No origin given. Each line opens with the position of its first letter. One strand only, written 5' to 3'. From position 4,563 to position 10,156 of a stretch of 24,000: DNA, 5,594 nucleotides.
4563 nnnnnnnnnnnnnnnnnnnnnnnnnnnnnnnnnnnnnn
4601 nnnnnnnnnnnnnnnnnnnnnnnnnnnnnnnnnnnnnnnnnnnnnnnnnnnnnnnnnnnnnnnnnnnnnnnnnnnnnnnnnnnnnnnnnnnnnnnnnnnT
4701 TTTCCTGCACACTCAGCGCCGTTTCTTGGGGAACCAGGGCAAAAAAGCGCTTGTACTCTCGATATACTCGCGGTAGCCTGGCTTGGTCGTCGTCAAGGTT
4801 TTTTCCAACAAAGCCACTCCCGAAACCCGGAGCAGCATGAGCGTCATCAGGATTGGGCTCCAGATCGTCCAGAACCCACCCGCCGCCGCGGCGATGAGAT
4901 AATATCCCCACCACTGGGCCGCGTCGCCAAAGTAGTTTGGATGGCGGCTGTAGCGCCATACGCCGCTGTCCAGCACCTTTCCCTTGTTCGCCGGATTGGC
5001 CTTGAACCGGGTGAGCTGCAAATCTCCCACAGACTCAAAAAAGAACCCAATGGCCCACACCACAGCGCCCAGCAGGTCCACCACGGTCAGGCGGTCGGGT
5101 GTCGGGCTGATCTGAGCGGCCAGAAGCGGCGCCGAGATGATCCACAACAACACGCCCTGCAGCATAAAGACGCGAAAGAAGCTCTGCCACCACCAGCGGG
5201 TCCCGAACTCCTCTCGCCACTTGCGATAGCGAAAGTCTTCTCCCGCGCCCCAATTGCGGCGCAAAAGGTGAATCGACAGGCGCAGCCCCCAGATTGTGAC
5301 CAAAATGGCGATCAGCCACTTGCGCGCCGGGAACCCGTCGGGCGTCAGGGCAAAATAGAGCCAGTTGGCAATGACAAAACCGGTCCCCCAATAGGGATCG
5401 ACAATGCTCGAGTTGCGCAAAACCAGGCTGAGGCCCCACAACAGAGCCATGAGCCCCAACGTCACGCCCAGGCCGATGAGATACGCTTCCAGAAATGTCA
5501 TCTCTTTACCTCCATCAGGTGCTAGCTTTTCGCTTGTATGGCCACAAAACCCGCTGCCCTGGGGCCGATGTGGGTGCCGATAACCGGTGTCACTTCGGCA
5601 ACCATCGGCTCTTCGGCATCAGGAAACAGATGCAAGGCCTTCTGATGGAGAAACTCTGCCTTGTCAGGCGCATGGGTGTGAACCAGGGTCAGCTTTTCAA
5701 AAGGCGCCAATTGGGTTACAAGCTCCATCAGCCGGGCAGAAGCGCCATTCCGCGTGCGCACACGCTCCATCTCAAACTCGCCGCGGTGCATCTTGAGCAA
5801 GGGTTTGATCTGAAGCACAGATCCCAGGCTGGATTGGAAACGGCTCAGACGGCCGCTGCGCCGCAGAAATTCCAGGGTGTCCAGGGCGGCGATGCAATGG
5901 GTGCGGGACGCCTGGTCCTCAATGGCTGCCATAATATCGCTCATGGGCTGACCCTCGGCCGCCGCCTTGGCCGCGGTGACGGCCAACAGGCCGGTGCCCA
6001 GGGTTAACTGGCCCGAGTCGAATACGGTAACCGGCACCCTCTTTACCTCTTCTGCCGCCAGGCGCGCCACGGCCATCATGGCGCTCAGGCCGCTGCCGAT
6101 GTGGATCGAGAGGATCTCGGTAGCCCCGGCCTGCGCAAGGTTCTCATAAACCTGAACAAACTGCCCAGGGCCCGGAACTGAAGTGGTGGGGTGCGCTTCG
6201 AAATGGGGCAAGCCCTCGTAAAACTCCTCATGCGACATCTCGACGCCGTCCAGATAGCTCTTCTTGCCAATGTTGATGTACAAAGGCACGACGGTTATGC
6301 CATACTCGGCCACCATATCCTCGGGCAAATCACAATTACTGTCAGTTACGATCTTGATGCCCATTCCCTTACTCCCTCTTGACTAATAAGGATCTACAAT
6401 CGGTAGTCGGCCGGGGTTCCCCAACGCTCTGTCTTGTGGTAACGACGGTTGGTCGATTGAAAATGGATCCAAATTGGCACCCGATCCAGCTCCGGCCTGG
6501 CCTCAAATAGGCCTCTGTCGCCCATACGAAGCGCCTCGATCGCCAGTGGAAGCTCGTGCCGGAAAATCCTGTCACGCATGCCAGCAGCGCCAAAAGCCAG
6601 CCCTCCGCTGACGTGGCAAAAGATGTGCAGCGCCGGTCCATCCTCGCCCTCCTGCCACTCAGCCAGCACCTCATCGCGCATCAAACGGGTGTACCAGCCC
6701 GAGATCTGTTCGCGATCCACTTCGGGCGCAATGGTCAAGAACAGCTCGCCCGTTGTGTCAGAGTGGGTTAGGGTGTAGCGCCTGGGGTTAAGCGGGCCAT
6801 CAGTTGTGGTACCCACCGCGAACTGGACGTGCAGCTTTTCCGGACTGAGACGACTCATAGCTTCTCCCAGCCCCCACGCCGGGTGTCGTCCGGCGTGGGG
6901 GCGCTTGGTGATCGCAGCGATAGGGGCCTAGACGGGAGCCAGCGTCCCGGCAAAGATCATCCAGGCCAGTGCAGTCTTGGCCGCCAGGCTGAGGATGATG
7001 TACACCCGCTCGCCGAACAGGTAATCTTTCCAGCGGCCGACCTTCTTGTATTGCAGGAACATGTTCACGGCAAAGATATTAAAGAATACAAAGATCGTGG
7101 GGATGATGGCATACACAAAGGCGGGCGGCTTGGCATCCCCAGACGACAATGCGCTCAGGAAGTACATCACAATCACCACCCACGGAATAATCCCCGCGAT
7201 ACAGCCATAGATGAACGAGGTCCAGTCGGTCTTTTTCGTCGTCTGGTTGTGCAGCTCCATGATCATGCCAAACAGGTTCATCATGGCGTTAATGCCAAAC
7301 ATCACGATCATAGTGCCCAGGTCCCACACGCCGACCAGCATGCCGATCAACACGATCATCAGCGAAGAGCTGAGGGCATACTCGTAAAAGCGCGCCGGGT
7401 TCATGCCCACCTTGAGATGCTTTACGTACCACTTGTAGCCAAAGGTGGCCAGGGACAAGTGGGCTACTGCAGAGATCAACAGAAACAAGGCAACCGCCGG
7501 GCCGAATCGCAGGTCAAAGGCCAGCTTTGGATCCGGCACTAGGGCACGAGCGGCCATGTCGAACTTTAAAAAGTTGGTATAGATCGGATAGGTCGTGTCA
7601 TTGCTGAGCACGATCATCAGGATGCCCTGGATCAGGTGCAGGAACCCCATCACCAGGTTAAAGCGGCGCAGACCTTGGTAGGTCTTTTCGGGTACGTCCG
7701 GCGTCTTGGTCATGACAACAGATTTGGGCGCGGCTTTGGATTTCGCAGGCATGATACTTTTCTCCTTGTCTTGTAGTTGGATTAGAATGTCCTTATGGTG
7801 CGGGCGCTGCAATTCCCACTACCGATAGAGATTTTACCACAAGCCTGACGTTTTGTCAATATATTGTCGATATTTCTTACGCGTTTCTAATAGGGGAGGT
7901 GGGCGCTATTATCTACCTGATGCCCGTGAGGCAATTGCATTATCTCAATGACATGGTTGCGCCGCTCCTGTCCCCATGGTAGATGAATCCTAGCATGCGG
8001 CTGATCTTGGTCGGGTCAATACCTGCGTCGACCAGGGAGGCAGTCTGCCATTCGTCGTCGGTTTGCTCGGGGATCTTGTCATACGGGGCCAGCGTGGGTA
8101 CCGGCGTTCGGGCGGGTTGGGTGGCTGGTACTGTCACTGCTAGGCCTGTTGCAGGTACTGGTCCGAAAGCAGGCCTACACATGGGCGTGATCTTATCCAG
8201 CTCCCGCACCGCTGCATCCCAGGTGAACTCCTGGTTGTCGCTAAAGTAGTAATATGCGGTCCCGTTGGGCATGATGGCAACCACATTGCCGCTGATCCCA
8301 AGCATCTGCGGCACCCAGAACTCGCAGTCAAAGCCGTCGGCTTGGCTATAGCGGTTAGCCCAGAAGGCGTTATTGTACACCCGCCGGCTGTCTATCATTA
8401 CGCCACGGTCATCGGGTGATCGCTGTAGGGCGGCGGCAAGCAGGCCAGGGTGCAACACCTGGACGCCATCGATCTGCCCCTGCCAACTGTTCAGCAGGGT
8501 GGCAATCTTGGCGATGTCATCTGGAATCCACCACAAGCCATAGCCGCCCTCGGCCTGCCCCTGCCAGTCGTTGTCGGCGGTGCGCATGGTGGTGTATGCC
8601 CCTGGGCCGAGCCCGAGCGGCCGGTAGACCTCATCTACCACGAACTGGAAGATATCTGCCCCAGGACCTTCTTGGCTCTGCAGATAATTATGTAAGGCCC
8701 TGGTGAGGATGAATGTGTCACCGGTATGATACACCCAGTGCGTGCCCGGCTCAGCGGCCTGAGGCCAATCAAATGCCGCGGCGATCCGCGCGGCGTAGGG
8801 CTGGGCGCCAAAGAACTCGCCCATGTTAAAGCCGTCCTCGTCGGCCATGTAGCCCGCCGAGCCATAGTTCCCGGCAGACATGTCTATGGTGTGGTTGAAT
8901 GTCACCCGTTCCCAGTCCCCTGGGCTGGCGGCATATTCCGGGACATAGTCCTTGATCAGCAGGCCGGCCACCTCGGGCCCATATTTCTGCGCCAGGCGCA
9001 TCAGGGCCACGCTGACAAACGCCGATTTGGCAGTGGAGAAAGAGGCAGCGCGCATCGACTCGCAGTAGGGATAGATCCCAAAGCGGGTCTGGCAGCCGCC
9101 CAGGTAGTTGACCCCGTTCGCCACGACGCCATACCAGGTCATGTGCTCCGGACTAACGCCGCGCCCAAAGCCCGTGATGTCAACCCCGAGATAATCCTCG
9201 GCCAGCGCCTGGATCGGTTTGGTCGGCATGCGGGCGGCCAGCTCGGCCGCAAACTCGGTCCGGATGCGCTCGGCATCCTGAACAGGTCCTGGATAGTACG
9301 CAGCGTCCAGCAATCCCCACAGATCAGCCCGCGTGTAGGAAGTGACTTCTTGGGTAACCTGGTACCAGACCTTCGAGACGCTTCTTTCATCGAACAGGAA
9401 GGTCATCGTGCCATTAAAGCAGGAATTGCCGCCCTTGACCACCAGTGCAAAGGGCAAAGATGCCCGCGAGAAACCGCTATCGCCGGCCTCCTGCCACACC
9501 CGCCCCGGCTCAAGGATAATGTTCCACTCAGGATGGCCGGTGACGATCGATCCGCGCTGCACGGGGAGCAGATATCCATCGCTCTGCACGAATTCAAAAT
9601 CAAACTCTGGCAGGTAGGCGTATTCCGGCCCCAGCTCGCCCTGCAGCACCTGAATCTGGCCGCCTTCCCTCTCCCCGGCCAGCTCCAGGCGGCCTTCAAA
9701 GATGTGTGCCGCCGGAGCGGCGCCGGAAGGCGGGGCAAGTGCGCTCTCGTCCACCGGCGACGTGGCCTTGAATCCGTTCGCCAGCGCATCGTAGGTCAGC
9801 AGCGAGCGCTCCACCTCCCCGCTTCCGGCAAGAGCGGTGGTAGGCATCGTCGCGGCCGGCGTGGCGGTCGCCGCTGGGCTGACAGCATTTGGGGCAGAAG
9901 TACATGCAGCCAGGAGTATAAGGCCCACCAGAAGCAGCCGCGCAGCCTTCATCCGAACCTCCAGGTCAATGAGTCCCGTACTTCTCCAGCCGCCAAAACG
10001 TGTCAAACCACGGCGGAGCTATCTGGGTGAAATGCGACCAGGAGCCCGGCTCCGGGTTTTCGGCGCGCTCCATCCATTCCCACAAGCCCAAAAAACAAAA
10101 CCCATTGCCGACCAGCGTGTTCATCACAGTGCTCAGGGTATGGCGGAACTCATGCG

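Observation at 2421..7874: Heliorhodopsin - SGR(Mg-dechelatase homolog) - DegV - DUF1295 - CarH-like - SDR: a candidate light-response operon with two different photoreceptors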

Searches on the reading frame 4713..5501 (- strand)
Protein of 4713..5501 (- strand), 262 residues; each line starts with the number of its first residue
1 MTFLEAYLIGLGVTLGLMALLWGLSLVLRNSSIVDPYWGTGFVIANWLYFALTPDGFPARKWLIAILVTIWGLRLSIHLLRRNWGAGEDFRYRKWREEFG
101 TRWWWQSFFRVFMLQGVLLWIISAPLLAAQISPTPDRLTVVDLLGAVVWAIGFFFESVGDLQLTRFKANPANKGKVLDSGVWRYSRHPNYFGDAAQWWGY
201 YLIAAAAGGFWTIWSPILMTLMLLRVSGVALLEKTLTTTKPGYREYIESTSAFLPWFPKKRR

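Call 3: search_protein_families(library=pfam, proteins=[window:4713-5501:-], max_evalue=0.01)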
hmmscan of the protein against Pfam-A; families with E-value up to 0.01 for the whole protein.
window:4713-5501:- (262 aa): 5 families
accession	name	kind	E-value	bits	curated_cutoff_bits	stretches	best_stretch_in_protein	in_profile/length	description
PF06966.17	DUF1295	-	2.3e-75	253.5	20.4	1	21-250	1-235/235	Protein of unknown function (DUF1295)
PF02544.21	Steroid_dh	-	1.7e-08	35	22.6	1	135-207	33-108/150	3-oxo-5-alpha-steroid 4-dehydrogenase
PF04191.18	PEMT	-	1.6e-06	29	25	1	147-225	20-91/105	Phospholipid methyltransferase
PF04140.19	ICMT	-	0.00044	21.1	24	1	172-193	31-52/95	Isoprenylcysteine carboxyl methyltransferase (ICMT) family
PF01222.22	ERG4_ERG24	-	0.0028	17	27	1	171-207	346-382/432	Ergosterol biosynthesis ERG4/ERG24 family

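Call 4: search_protein_families(library=ncbifam, proteins=[window:4713-5501:-], max_evalue=0.01)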
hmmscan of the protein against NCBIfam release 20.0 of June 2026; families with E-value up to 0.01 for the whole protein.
window:4713-5501:- (262 aa): 0 families

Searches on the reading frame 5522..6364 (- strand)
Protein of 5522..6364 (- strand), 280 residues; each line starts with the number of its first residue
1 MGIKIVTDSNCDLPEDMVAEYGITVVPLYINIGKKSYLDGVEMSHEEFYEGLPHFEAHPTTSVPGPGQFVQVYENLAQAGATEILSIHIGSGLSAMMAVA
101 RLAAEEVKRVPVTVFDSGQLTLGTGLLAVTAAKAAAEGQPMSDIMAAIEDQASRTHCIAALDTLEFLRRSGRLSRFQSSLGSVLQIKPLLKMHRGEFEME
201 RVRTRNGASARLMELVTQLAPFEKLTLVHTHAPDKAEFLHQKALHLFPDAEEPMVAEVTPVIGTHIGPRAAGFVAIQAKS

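Call 3: search_protein_families(library=pfam, proteins=[window:5522-6364:-], max_evalue=0.01)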
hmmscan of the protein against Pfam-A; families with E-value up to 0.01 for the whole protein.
window:5522-6364:- (280 aa): 1 family
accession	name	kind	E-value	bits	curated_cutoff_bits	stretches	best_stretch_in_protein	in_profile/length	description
PF02645.21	DegV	-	4.2e-77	259.7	27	1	3-276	2-278/280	Uncharacterised protein, DegV family COG1307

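Call 4: search_protein_families(library=ncbifam, proteins=[window:5522-6364:-], max_evalue=0.01)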
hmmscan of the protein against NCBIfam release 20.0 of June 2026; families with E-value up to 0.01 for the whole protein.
window:5522-6364:- (280 aa): 2 families
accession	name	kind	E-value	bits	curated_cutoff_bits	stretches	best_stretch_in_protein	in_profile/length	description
TIGR00762.1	DegV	domain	2e-81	273.2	99.7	1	3-275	1-275/276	DegV family EDD domain-containing protein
NF038249.1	fatty_FakB1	equivalog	4.2e-42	144.3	350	1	1-273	1-277/286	fatty acid kinase binding subunit FakB1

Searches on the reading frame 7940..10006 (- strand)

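Call 3: search_protein_families(library=pfam, proteins=[window:7940-10006:-], max_evalue=0.01)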
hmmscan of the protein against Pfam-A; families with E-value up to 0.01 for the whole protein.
window:7940-10006:- (688 aa): 1 family
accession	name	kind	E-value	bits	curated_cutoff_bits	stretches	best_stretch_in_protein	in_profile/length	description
PF00144.29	Beta-lactamase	-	4.6e-07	29.8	27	1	314-467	44-179/329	Beta-lactamase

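Call 4: search_protein_families(library=ncbifam, proteins=[window:7940-10006:-], max_evalue=0.01)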
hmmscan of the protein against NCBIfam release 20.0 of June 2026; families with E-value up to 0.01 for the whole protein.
window:7940-10006:- (688 aa): 0 families
